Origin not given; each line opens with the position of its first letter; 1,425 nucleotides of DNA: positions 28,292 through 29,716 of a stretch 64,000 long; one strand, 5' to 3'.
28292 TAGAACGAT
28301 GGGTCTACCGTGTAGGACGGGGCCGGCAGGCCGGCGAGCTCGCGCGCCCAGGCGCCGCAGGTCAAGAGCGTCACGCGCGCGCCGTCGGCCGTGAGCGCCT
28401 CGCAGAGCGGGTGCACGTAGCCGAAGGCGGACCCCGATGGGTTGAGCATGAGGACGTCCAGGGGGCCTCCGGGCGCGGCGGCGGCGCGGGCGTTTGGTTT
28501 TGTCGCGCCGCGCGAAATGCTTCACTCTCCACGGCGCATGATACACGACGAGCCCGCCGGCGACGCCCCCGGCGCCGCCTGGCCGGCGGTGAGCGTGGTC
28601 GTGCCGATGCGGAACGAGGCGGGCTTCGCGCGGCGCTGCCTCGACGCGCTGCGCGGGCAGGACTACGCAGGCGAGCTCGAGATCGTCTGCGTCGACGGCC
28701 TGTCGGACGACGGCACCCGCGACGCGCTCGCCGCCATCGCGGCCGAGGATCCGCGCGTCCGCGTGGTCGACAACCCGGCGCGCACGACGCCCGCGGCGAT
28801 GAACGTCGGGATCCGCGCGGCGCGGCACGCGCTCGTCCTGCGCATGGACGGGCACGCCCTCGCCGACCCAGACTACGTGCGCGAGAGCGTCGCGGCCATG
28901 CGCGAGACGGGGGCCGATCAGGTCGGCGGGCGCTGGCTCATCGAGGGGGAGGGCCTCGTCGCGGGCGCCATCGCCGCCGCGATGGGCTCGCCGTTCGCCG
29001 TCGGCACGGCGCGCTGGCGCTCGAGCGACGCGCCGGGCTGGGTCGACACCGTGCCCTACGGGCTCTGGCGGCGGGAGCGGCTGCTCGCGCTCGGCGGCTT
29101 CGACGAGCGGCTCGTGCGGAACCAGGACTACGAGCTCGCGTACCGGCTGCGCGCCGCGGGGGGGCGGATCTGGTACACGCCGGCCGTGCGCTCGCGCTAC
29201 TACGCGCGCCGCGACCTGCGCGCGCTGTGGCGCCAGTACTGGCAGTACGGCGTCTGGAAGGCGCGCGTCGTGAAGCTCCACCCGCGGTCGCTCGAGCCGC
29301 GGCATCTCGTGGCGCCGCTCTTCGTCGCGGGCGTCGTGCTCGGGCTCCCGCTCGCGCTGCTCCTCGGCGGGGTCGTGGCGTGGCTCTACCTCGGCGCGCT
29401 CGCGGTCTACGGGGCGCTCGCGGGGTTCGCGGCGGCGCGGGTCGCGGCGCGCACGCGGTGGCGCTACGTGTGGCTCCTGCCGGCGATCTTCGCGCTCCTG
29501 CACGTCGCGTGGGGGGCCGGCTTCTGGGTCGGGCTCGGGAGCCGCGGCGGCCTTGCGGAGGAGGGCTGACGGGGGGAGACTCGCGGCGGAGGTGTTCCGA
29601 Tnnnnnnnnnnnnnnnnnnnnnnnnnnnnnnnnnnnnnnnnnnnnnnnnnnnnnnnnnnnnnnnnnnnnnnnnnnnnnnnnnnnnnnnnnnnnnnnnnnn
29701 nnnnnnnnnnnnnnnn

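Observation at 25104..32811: Candidate bacterial N-linked protein glycosylation module in a myxobacterial-type genome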

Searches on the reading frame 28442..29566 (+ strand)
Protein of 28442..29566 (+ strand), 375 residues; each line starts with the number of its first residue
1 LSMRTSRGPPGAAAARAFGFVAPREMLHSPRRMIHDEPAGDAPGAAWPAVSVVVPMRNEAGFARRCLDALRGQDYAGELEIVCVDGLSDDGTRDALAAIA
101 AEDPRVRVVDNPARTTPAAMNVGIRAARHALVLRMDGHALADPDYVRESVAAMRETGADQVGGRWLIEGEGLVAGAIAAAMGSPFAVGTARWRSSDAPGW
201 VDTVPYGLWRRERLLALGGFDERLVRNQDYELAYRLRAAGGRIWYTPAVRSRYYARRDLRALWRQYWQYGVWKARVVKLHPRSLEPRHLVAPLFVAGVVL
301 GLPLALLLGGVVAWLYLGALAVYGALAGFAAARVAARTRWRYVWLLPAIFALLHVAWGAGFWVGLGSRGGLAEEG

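Call 7: search_protein_families(library=pfam, proteins=[window:28442-29566:+], max_evalue=0.01)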
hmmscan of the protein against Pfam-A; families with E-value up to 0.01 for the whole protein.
window:28442-29566:+ (375 aa): 5 families
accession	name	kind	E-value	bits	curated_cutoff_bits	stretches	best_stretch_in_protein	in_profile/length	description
PF00535.33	Glycos_transf_2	-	3.5e-23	82.8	23.3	1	51-169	1-119/168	Glycosyl transferase family 2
PF13641.12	Glyco_tranf_2_3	-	7.3e-18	65.9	27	1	48-265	1-223/230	Glycosyltransferase like family 2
PF13506.12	Glyco_transf_21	-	3e-07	30.5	21.7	1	119-266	21-169/174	Glycosyl transferase family 21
PF13632.12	Glyco_trans_2_3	-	8.1e-06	26.2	27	1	132-326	2-195/198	Glycosyl transferase family group 2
PF10111.15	Glyco_tranf_2_2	-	9.5e-06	25.7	27.3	0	51-147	1-100/276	Glycosyltransferase like family 2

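Call 8: search_protein_families(library=ncbifam, proteins=[window:28442-29566:+], max_evalue=0.01)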
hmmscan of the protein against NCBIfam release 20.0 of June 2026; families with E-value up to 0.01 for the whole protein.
window:28442-29566:+ (375 aa): 21 families
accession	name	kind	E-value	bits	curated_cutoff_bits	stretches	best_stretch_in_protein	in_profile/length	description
TIGR03965.1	mycofact_glyco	equivalog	9.7e-31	107.1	280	1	44-336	70-355/467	mycofactocin biosynthesis glycosyltransferase MftF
NF041875.1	EPS_EpsD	equivalog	1.2e-22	80.8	370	2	50-163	1-114/325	exopolysaccharide biosynthesis glycosyltransferase EpsD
TIGR03937.1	PgaC_IcaA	equivalog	1.6e-16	60.3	422.3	1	41-268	38-265/407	poly-beta-1,6-N-acetyl-D-glucosamine synthase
TIGR03469.1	HpnB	hypoth_equivalog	2e-16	60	379.25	1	38-157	34-164/386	hopene-associated glycosyltransferase HpnB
TIGR04242.1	nodulat_NodC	equivalog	9.9e-12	44.5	550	1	39-160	39-163/395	chitooligosaccharide synthase NodC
NF045692.1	OglycostaseCruG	equivalog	5.2e-11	42.1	600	1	46-161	39-160/386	2'-O-glycosyltransferase CruG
TIGR04283.1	glyco_like_mftF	equivalog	1.2e-09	38.1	182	1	50-257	1-192/221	TIGR04283 family arsenosugar biosynthesis glycosyltransferase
TIGR03472.1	HpnI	equivalog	4.6e-09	35.6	310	1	45-358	38-347/373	bacteriohopanetetrol glucosamine biosynthesis glycosyltransferase HpnI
NF047683.1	TeichurnBiosyTuaG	equivalog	2.4e-08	33.9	400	1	48-156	6-114/252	teichuronic acid biosynthesis protein TuaG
NF007482.0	PRK10073.1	equivalog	3.2e-07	29.7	423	1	48-136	6-93/334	glycosyltransferase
NF047588.1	GlcsyltransPgfSStrep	equivalog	1.6e-06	27.6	500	1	50-175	3-131/308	glycosyltransferase PgfS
TIGR04182.1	glyco_TIGR04182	equivalog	8.6e-06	25.3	325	1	50-167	2-111/293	S-layer glycoprotein N-glycosyltransferase AglJ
NF038302.1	EPS_HpsE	equivalog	3.2e-05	23.1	300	0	50-153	3-111/307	hormogonium polysaccharide biosynthesis glycosyltransferase HpsE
NF038299.1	EPS_HpsN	equivalog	6.5e-05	22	425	1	48-156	1-109/317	hormogonium polysaccharide biosynthesis glycosyltransferase HpsN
NF050050.1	ProtGlycPglI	equivalog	0.00014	21.4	500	1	48-172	2-126/306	GalNAc(5)-diNAcBac-PP-undecaprenol beta-1,3-glucosyltransferase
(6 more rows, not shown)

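Call 52: search_solved_structures(query=window:28517-29566:+, max_evalue=0.001)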
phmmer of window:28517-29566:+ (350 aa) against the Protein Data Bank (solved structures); distinct sequences matched with E-value up to 0.001: 5.
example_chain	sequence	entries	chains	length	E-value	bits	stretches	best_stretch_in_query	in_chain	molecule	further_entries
6p61_A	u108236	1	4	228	2.7e-08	36.5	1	23-121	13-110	Glycosyltransferase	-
2z87_A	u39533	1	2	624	1.3e-07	34.2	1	22-122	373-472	Chondroitin synthase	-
2z86_A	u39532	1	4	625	1.3e-07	34.2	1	22-122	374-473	Chondroitin synthase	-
5hea_A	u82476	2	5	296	1.1e-05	27.9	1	24-134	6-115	Putative glycosyltransferase (GalT1)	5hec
3bcv_A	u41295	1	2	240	0.00018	23.9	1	23-121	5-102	Putative glycosyltransferase protein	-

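Call 78: find_homologous_proteins(query=window:28517-29566:+, max_evalue=1e-20)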
Query window:28517-29566:+ (350 aa): 578 proteins with E <= 1e-20 among 8000 candidates; the best 120 are listed.
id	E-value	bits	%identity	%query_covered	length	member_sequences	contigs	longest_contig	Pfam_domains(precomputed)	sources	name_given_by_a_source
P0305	5.8e-223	758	100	98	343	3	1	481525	PF10111.15,PF13506.14,PF13641.13,PF00535.33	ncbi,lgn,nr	ncbi:MAG: glycosyltransferase family 2 protein [Deltaproteobacteria bacterium]|nr:glycosyltransferas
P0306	9.5e-192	655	86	99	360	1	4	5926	PF13632.13,PF10111.15,PF13506.14,PF13641.13,PF00535.33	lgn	-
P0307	5.1e-129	449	69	76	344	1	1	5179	PF10111.15,PF13506.14,PF13641.13,PF00535.33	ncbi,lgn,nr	ncbi:MAG: glycosyltransferase family 2 protein [Deltaproteobacteria bacterium]|nr:MAG: glycosyltrans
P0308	1.6e-128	447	64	93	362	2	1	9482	PF10111.15,PF13506.14,PF13641.13,PF00535.33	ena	-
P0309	1.9e-125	437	64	90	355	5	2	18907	PF10111.15,PF13506.14,PF13641.13,PF00535.33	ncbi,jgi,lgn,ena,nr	ncbi:MAG: glycosyl transferase family 2 [Deltaproteobacteria bacterium HGW-Deltaproteobacteria-14]|j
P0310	6.0e-125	435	61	97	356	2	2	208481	PF10111.15,PF13506.14,PF13641.13,PF00535.33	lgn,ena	-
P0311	1.4e-122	427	62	96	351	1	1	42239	PF10111.15,PF13506.14,PF13641.13,PF00535.33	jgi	-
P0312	4.4e-121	422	60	91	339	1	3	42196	PF10111.15,PF13506.14,PF13641.13,PF00535.33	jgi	jgi:succinoglycan biosynthesis protein ExoA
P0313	1.0e-120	421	60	91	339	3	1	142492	PF10111.15,PF13506.14,PF13641.13,PF00535.33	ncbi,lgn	-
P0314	3.7e-120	419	60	91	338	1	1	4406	PF10111.15,PF13506.14,PF13641.13,PF00535.33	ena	-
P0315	8.4e-120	418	61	91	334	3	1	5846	PF13632.13,PF10111.15,PF13506.14,PF13641.13,PF00535.33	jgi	jgi:succinoglycan biosynthesis protein ExoA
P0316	6.3e-119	415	57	92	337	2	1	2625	PF13632.13,PF10111.15,PF13506.14,PF13641.13,PF00535.33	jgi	jgi:succinoglycan biosynthesis protein ExoA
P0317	3.1e-116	407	56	93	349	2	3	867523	PF13632.13,PF10111.15,PF13506.14,PF13641.13,PF00535.33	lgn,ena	-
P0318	6.6e-116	405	57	91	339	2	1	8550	PF10111.15,PF13506.14,PF13641.13,PF00535.33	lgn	-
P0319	6.1e-115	402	58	92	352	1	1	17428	PF10111.15,PF13506.14,PF13641.13,PF00535.33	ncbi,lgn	-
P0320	7.2e-115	402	60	91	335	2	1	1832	PF10111.15,PF13506.14,PF13641.13,PF00535.33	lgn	-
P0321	5.9e-114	399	57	91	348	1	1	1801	PF10111.15,PF13506.14,PF13641.13,PF00535.33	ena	-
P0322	1.1e-113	398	60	95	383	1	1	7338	PF10111.15,PF13506.14,PF13641.13,PF00535.33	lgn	-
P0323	2.4e-113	397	56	91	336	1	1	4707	PF13632.13,PF10111.15,PF13506.14,PF13641.13,PF00535.33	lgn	-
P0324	4.1e-113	396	55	95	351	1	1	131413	PF13632.13,PF10111.15,PF13506.14,PF13641.13,PF00535.33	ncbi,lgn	-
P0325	1.0e-111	392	55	92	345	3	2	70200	PF10111.15,PF13506.14,PF13641.13,PF00535.33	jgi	jgi:succinoglycan biosynthesis protein ExoA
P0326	2.1e-111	391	58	91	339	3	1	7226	PF13632.13,PF10111.15,PF13506.14,PF13641.13,PF00535.33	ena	-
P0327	4.0e-111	390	56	91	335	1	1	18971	PF10111.15,PF13506.14,PF13641.13,PF00535.33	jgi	jgi:succinoglycan biosynthesis protein ExoA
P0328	3.3e-110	387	53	92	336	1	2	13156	PF13632.13,PF10111.15,PF13506.14,PF13641.13,PF00535.33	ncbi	-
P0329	6.6e-109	382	55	94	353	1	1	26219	PF10111.15,PF13506.14,PF13641.13,PF00535.33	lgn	-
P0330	1.0e-108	382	54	91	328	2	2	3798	PF13632.13,PF10111.15,PF13506.14,PF13641.13,PF00535.33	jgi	jgi:succinoglycan biosynthesis protein ExoA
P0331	1.4e-106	375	54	90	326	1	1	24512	PF13632.13,PF10111.15,PF13506.14,PF13641.13,PF00535.33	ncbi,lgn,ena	-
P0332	5.4e-105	370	54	90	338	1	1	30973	PF13632.13,PF10111.15,PF13506.14,PF13641.13,PF00535.33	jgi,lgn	jgi:cellulose synthase/poly-beta-1,6-N-acetylglucosamine synthase-like glycosyltransferase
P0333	1.5e-104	368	60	89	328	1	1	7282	PF10111.15,PF13506.14,PF13641.13,PF00535.33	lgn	-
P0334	1.6e-103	365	56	92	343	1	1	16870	PF13632.13,PF10111.15,PF13506.14,PF13641.13,PF00535.33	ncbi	-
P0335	2.2e-102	361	57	91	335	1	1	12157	PF10111.15,PF13506.14,PF13641.13,PF00535.33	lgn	-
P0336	2.1e-100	354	56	91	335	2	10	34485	PF13632.13,PF10111.15,PF13506.14,PF13641.13,PF00535.33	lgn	-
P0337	3.3e-100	354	55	91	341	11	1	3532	PF13632.13,PF10111.15,PF13506.14,PF13641.13,PF00535.33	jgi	-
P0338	3.9e-100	354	50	91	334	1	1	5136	PF13632.13,PF10111.15,PF13506.14,PF13641.13,PF00535.33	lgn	-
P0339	2.7e-99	351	53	91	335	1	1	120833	PF13632.13,PF10111.15,PF13506.14,PF13641.13,PF00535.33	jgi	-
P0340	7.4e-99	349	52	91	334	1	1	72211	PF13632.13,PF10111.15,PF13506.14,PF13641.13,PF00535.33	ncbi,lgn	-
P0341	2.6e-96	341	52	91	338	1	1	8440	PF13632.13,PF10111.15,PF13506.14,PF13641.13,PF00535.33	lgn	-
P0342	2.9e-96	341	53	93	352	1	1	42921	PF10111.15,PF13641.13,PF00535.33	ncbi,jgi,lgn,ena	-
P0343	2.6e-95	338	55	91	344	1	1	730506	PF10111.15,PF13641.13,PF00535.33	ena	-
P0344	7.8e-94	333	49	94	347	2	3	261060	PF10111.15,PF13506.14,PF13641.13,PF00535.33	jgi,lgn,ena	-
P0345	3.2e-93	331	51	91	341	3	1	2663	PF13641.13,PF00535.33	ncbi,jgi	jgi:glycosyltransferase involved in cell wall biosynthesis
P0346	8.4e-93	329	52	92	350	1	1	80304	PF10111.15,PF13641.13,PF00535.33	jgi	jgi:succinoglycan biosynthesis protein ExoA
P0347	8.8e-92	326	52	92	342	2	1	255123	PF10111.15,PF13506.14,PF13641.13,PF00535.33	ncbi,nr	ncbi:MAG: glycosyltransferase family 2 protein [Anaerolineae bacterium]|nr:glycosyltransferase famil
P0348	1.7e-90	322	49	93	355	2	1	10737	PF10111.15,PF13506.14,PF13641.13,PF00535.33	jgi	-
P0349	5.2e-90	320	51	92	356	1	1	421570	PF10111.15,PF13641.13,PF00535.33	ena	-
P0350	3.4e-88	314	50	91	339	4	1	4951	PF13506.14,PF13641.13,PF00535.33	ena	-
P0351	2.1e-87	312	49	91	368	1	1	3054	PF13632.13,PF13506.14,PF13641.13,PF00535.33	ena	-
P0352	8.4e-87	310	51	91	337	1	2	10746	PF10111.15,PF13506.14,PF13641.13,PF00535.33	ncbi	-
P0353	1.1e-86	309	45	93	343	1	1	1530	PF13506.14,PF13641.13,PF00535.33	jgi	-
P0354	2.7e-86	308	51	91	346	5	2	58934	PF10111.15,PF13506.14,PF13641.13,PF00535.33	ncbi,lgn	-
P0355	5.9e-86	307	50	90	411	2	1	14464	PF13632.13,PF13641.13,PF00535.33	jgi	-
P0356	1.2e-85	306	49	89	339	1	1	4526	PF13506.14,PF13641.13,PF00535.33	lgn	-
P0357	1.4e-85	306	49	91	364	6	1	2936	PF10111.15,PF13641.13,PF00535.33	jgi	-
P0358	1.7e-85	305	50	90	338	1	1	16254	PF13632.13,PF10111.15,PF13506.14,PF13641.13,PF00535.33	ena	-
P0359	2.8e-85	305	45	94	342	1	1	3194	PF10111.15,PF13506.14,PF13641.13,PF00535.33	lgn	-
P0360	4.0e-84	301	47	91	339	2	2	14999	PF10111.15,PF13506.14,PF13641.13,PF00535.33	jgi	jgi:succinoglycan biosynthesis protein ExoA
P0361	4.6e-84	301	52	91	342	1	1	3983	PF10111.15,PF13506.14,PF13641.13,PF00535.33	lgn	-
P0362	6.6e-84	300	51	80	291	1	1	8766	PF13632.13,PF13641.13,PF00535.33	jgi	jgi:glycosyltransferase involved in cell wall biosynthesis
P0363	1.1e-83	299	48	91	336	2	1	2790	PF13632.13,PF10111.15,PF13506.14,PF13641.13,PF00535.33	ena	-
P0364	1.8e-83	299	44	88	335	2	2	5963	PF10111.15,PF13506.14,PF13641.13,PF00535.33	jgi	jgi:succinoglycan biosynthesis protein ExoA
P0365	1.9e-83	299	47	92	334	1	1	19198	PF13632.13,PF10111.15,PF13506.14,PF13641.13,PF00535.33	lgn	-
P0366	4.7e-83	297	50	91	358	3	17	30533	PF10111.15,PF13641.13,PF00535.33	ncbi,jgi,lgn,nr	ncbi:MAG: glycosyltransferase family 2 protein [Armatimonadetes bacterium]|jgi:succinoglycan biosynt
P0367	5.0e-83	297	51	92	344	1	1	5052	PF10111.15,PF13641.13,PF00535.33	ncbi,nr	ncbi:MAG: glycosyltransferase family 2 protein [Anaerolineae bacterium]|nr:glycosyltransferase famil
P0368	2.5e-82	295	46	93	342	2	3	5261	PF10111.15,PF13506.14,PF13641.13,PF00535.33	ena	-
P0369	3.8e-81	291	48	91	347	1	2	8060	PF13632.13,PF10111.15,PF13641.13,PF00535.33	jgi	-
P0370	1.5e-80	289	48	93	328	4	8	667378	PF13632.13,PF13506.14,PF13641.13,PF00535.33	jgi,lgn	jgi:glycosyltransferase involved in cell wall biosynthesis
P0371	2.0e-80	289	47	91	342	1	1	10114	PF10111.15,PF13506.14,PF13641.13,PF00535.33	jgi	jgi:succinoglycan biosynthesis protein ExoA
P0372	2.5e-80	288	48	91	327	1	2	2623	PF13506.14,PF13641.13,PF00535.33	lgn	-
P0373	1.0e-79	286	51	91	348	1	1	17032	PF13506.14,PF13641.13,PF00535.33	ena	-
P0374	1.1e-79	286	49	91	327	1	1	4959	PF13632.13,PF10111.15,PF13506.14,PF13641.13,PF00535.33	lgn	-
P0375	1.3e-79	286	51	90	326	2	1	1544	PF10111.15,PF13506.14,PF13641.13,PF00535.33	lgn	-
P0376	1.4e-79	286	49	92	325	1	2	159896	PF13506.14,PF13641.13,PF00535.33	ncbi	-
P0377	1.7e-79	286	47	92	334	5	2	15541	PF13506.14,PF13641.13,PF00535.33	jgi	jgi:glycosyltransferase involved in cell wall biosynthesis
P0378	2.2e-79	285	48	91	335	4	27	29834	PF13632.13,PF10111.15,PF13506.14,PF13641.13,PF00535.33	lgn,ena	-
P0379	2.3e-79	285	47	91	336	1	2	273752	PF10111.15,PF13506.14,PF13641.13,PF00535.33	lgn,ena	-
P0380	2.6e-79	285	43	91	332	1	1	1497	PF13632.13,PF10111.15,PF13506.14,PF13641.13,PF00535.33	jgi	jgi:glycosyltransferase involved in cell wall biosynthesis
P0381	3.1e-79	285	49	92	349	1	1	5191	PF13641.13,PF00535.33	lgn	-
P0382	4.0e-79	284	46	90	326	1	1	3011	PF13632.13,PF10111.15,PF13506.14,PF13641.13,PF00535.33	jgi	-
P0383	5.3e-79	284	45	91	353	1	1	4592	PF10111.15,PF13506.14,PF13641.13,PF00535.33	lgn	-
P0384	7.1e-79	284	49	89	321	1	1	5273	PF13506.14,PF13641.13,PF00535.33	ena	-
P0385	8.8e-79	283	49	91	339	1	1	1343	PF10111.15,PF13641.13,PF00535.33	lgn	-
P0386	1.3e-78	283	44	92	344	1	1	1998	PF10111.15,PF13506.14,PF13641.13,PF00535.33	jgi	jgi:succinoglycan biosynthesis protein ExoA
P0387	1.5e-78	283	46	95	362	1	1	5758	PF13632.13,PF13506.14,PF13641.13,PF00535.33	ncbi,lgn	-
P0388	2.6e-78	282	45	91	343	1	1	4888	PF10111.15,PF13641.13,PF00535.33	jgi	jgi:succinoglycan biosynthesis protein ExoA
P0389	3.8e-78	281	48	91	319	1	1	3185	PF10111.15,PF13506.14,PF13641.13,PF00535.33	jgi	jgi:succinoglycan biosynthesis protein ExoA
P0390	6.1e-78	281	46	87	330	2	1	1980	PF13641.13,PF00535.33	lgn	-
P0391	6.7e-78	280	47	93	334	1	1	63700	PF13632.13,PF10111.15,PF13506.14,PF13641.13,PF00535.33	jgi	jgi:succinoglycan biosynthesis protein ExoA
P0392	8.5e-78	280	46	89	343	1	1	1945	PF13641.13,PF00535.33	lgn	-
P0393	1.2e-77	280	45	93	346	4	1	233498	PF13641.13,PF00535.33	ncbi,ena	-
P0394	2.0e-77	279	47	91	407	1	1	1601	PF13641.13,PF00535.33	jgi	jgi:succinoglycan biosynthesis protein ExoA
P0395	7.0e-77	277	46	92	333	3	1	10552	PF13506.14,PF13641.13,PF00535.33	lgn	-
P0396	1.6e-76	276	47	91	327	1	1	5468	PF13632.13,PF13506.14,PF13641.13,PF00535.33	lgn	-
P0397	4.5e-76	274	44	93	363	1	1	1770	PF13506.14,PF13641.13,PF00535.33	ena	-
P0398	5.2e-76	274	49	92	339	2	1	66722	PF13506.14,PF13641.13,PF00535.33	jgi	-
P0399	1.8e-75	272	46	91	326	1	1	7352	PF13632.13,PF13506.14,PF13641.13,PF00535.33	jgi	jgi:glycosyltransferase involved in cell wall biosynthesis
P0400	4.2e-75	271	44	91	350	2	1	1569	PF13506.14,PF13641.13,PF00535.33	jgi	-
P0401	4.9e-75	271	45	89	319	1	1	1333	PF13632.13,PF13506.14,PF13641.13,PF00535.33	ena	-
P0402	5.5e-75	271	49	90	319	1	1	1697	PF13632.13,PF10111.15,PF13506.14,PF13641.13,PF00535.33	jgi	jgi:glycosyltransferase involved in cell wall biosynthesis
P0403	6.4e-75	271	46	90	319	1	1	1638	PF13632.13,PF10111.15,PF13506.14,PF13641.13,PF00535.33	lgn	-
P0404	6.6e-75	271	44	92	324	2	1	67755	PF13632.13,PF10111.15,PF13506.14,PF13641.13,PF00535.33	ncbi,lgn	ncbi:MAG: glycosyltransferase family 2 protein [Aggregatilineales bacterium]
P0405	7.7e-75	270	46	91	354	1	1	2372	PF13632.13,PF13641.13,PF00535.33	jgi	-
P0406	7.8e-75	270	45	90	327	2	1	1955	PF10111.15,PF13506.14,PF13641.13,PF00535.33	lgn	-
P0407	1.1e-74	270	47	93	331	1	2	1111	PF13506.14,PF13641.13,PF00535.33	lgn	-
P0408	1.3e-74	270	43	91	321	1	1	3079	PF13632.13,PF13506.14,PF13641.13,PF00535.33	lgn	-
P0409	1.4e-74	269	46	91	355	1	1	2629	PF13632.13,PF10111.15,PF13641.13,PF00535.33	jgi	jgi:glycosyltransferase involved in cell wall biosynthesis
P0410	3.1e-74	268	46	91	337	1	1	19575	PF13632.13,PF10111.15,PF13506.14,PF13641.13,PF00535.33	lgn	-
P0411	3.7e-74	268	46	91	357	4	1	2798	PF10111.15,PF13641.13,PF00535.33,PF13704.14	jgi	jgi:succinoglycan biosynthesis protein ExoA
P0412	3.8e-74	268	45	91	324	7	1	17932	PF13632.13,PF10111.15,PF13506.14,PF13641.13,PF00535.33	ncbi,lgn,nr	ncbi:MAG: glycosyltransferase family 2 protein [Chloroflexota bacterium]|nr:MAG: glycosyltransferase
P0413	4.4e-74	268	43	91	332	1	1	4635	PF13632.13,PF10111.15,PF13506.14,PF13641.13,PF00535.33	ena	-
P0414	5.2e-74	268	45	91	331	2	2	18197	PF13632.13,PF13506.14,PF13641.13,PF00535.33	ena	-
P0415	6.0e-74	267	43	93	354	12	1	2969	PF13632.13,PF10111.15,PF13641.13,PF00535.33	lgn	-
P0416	2.0e-73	266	46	90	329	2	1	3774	PF10111.15,PF13641.13,PF00535.33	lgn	-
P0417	2.4e-73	265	46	85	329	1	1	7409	PF13506.14,PF13641.13,PF00535.33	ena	-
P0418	4.5e-73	265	42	90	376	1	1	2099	PF10111.15,PF13506.14,PF13641.13,PF00535.33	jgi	jgi:succinoglycan biosynthesis protein ExoA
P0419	1.2e-72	263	44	92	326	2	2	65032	PF13632.13,PF13506.14,PF13641.13,PF00535.33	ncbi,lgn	-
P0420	1.8e-72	263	44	91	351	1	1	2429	PF13641.13,PF00535.33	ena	-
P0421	2.3e-72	262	45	91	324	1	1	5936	PF13506.14,PF13641.13,PF00535.33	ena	-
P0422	2.4e-72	262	47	91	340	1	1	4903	PF13632.13,PF10111.15,PF13506.14,PF13641.13,PF00535.33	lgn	-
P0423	3.6e-72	262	46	92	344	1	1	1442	PF13506.14,PF13641.13,PF00535.33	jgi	jgi:succinoglycan biosynthesis protein ExoA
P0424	3.1e-71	258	44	91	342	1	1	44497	PF13641.13,PF00535.33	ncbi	-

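Call 79: find_encoding_contigs(protein=P0306, flank=10000, max_places=4)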
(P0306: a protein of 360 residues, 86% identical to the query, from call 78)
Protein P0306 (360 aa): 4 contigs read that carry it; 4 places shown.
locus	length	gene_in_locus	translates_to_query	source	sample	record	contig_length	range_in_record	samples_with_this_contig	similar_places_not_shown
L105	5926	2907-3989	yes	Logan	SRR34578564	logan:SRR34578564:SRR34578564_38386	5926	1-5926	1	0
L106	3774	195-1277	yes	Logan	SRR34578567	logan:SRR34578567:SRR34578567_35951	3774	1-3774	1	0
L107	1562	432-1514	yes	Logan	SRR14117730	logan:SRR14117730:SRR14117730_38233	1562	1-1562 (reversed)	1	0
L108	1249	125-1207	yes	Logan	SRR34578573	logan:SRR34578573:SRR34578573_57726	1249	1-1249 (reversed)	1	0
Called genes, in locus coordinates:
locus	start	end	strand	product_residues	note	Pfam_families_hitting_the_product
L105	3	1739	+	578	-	?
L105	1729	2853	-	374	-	PF13439:Glyco_transf_4, PF13579:Glyco_trans_4_4, PF00534:Glycos_transf_1, PF13692:Glyco_trans_1_4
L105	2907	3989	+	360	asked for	PF13506:Glyco_transf_21 (weak), PF13641:Glyco_tranf_2_3, PF00535:Glycos_transf_2, PF10111:Glyco_tranf_2_2 (faint), PF13632:Glyco_trans_2_3 (faint)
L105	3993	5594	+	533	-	PF02129:Peptidase_S15, PF00561:Abhydrolase_1 (faint), PF01738:DLH (faint), PF12146:Hydrolase_4, PF00326:Peptidase_S9 (faint), PF08840:BAAT_C (weak)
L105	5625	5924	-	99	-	?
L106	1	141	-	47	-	?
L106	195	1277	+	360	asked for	PF13506:Glyco_transf_21 (weak), PF13641:Glyco_tranf_2_3, PF00535:Glycos_transf_2, PF10111:Glyco_tranf_2_2 (faint), PF13632:Glyco_trans_2_3 (faint)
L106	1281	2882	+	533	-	PF02129:Peptidase_S15, PF00561:Abhydrolase_1 (faint), PF01738:DLH (faint), PF12146:Hydrolase_4, PF00326:Peptidase_S9 (faint), PF08840:BAAT_C (weak)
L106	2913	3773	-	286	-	?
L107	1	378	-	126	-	?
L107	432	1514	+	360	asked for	PF13506:Glyco_transf_21 (weak), PF13641:Glyco_tranf_2_3, PF00535:Glycos_transf_2, PF10111:Glyco_tranf_2_2 (faint), PF13632:Glyco_trans_2_3 (faint)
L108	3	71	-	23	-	?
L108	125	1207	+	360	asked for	PF13506:Glyco_transf_21 (weak), PF13641:Glyco_tranf_2_3, PF00535:Glycos_transf_2, PF10111:Glyco_tranf_2_2 (faint), PF13632:Glyco_trans_2_3 (faint)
